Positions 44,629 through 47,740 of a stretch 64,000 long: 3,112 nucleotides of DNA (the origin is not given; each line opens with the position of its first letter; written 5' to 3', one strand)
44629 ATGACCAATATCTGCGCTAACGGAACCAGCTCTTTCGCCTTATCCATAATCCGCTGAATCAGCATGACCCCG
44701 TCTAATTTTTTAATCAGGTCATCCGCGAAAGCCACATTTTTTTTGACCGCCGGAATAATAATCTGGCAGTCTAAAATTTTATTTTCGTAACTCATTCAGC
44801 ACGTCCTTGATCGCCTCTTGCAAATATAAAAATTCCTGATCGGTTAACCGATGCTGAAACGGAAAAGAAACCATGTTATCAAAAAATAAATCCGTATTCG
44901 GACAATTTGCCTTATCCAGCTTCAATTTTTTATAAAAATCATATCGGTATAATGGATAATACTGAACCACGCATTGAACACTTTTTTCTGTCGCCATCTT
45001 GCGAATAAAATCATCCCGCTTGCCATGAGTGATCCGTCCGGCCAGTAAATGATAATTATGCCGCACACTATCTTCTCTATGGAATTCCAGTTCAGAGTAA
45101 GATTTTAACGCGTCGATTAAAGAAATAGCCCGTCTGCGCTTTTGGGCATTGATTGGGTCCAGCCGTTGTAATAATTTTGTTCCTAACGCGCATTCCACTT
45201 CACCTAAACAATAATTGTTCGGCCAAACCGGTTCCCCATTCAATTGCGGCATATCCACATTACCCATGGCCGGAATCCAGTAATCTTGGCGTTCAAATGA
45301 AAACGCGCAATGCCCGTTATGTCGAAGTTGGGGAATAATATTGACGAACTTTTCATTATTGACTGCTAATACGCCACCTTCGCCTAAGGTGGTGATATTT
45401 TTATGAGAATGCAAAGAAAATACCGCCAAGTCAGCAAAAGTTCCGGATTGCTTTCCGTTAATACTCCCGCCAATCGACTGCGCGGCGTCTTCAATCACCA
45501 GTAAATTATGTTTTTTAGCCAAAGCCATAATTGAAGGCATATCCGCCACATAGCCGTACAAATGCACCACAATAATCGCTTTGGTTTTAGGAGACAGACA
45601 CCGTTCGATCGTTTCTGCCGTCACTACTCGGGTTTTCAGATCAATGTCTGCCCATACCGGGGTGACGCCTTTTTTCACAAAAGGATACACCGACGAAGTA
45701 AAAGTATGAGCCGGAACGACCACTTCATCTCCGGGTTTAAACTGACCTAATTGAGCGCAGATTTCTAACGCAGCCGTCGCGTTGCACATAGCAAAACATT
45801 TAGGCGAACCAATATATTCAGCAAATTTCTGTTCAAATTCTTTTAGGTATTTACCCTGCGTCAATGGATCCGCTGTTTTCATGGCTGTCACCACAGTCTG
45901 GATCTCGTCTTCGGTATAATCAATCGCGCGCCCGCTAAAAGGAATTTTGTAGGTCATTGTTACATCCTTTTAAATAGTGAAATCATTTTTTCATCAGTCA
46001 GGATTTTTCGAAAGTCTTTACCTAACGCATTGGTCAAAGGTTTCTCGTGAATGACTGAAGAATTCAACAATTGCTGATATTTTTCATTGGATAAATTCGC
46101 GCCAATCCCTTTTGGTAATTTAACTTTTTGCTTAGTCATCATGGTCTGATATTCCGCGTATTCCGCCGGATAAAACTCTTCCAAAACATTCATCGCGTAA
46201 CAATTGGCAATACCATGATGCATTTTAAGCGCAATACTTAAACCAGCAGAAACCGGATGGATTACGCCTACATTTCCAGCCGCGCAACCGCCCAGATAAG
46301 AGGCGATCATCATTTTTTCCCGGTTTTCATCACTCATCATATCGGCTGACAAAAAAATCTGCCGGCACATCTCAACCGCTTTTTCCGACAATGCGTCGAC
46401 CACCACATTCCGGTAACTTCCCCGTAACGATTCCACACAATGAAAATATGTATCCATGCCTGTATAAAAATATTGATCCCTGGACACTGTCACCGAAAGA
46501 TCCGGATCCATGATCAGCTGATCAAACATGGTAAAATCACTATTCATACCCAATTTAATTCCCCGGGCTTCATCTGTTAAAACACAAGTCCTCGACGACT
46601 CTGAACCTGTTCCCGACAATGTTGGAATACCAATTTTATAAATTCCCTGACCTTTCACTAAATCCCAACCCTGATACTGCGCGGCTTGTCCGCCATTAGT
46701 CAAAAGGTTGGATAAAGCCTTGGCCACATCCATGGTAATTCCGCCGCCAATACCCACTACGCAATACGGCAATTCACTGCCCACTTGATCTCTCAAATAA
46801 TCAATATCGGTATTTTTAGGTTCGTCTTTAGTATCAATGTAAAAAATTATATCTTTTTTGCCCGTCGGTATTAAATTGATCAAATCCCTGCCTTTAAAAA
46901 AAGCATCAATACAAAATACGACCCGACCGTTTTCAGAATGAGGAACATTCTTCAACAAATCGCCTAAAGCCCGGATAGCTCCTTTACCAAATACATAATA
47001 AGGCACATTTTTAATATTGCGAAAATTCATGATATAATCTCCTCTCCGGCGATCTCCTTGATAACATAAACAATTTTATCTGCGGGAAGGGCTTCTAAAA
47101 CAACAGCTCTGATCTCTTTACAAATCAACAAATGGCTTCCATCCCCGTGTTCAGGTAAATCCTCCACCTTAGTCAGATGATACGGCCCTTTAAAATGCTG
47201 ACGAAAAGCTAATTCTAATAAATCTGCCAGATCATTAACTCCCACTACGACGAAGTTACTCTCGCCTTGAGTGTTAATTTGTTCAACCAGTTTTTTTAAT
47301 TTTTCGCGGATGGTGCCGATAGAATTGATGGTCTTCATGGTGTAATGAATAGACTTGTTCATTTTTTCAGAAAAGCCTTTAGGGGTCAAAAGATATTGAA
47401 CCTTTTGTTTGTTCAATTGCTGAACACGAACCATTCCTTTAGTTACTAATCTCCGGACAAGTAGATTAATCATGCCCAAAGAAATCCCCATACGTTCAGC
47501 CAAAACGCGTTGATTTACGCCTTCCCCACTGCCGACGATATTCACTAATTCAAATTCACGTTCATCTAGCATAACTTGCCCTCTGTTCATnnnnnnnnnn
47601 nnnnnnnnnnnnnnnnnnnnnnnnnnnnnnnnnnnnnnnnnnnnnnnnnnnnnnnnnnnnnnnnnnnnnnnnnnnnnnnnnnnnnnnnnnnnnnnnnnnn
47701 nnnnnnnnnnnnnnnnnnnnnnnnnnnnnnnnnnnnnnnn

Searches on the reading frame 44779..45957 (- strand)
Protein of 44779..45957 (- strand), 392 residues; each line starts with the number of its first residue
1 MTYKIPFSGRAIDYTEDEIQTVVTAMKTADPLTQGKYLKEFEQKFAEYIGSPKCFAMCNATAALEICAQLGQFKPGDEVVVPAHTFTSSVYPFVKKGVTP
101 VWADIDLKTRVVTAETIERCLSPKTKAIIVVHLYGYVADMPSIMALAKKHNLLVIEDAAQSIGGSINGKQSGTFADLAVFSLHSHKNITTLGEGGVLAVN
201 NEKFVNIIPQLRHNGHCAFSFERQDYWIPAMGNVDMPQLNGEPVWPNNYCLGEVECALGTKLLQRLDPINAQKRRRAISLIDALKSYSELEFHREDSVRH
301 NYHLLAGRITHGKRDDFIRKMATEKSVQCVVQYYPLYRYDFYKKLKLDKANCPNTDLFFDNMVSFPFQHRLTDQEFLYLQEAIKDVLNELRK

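Call 15: search_protein_families(library=pfam, proteins=[window:44779-45957:-], max_evalue=0.001)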
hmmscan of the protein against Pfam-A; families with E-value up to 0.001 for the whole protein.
window:44779-45957:- (392 aa): 4 families
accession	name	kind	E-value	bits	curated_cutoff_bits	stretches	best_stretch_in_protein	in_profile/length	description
PF01041.23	DegT_DnrJ_EryC1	-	4.3e-83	279.9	19.8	1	16-382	4-358/360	DegT/DnrJ/EryC1/StrS aminotransferase family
PF00266.25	Aminotran_5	-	6.5e-10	39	21.5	1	37-207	44-221/371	Aminotransferase class-V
PF01053.26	Cys_Met_Meta_PP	-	2.2e-05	23.6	27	1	40-179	56-193/381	Cys/Met metabolism PLP-dependent enzyme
PF00155.27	Aminotran_1_2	-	0.00019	21.2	19.7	1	25-159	31-187/361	Aminotransferase class I and II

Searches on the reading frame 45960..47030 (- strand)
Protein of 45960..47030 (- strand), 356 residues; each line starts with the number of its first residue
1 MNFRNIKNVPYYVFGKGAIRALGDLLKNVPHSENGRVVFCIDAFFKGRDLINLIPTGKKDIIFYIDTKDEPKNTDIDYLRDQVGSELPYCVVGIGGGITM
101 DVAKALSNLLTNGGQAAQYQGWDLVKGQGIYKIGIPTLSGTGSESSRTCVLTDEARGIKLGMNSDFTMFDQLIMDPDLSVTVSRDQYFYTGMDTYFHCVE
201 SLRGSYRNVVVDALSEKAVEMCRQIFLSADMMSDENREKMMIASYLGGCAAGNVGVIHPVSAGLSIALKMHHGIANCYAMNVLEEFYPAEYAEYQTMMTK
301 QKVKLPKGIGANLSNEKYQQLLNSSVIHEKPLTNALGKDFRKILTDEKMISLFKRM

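Call 15: search_protein_families(library=pfam, proteins=[window:45960-47030:-], max_evalue=0.001)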
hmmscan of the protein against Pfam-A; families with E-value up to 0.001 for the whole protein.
window:45960-47030:- (356 aa): 2 families
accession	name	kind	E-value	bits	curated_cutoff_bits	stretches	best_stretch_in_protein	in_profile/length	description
PF00465.25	Fe-ADH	-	4.9e-26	91.8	31.3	1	12-176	4-168/168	Iron-containing alcohol dehydrogenase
PF25137.1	ADH_Fe_C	-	2.1e-10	41.1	27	1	189-280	3-98/194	Fe-containing alcohol dehydrogenase family, C-terminal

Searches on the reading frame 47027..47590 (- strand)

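Call 15: search_protein_families(library=pfam, proteins=[window:47027-47590:-], max_evalue=0.001)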
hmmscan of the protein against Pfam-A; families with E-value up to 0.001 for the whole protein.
window:47027-47590:- (187 aa): 3 families
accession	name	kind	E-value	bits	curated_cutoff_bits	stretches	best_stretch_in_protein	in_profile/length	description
PF13412.12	HTH_24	-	5.4e-07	29.5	21.9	1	8-55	1-48/48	Winged helix-turn-helix DNA-binding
PF12802.13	MarR_2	-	4.6e-05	23.9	27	1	13-57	8-53/61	MarR family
PF01047.28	MarR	-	7e-05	23.1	24.6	1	10-59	3-52/59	MarR family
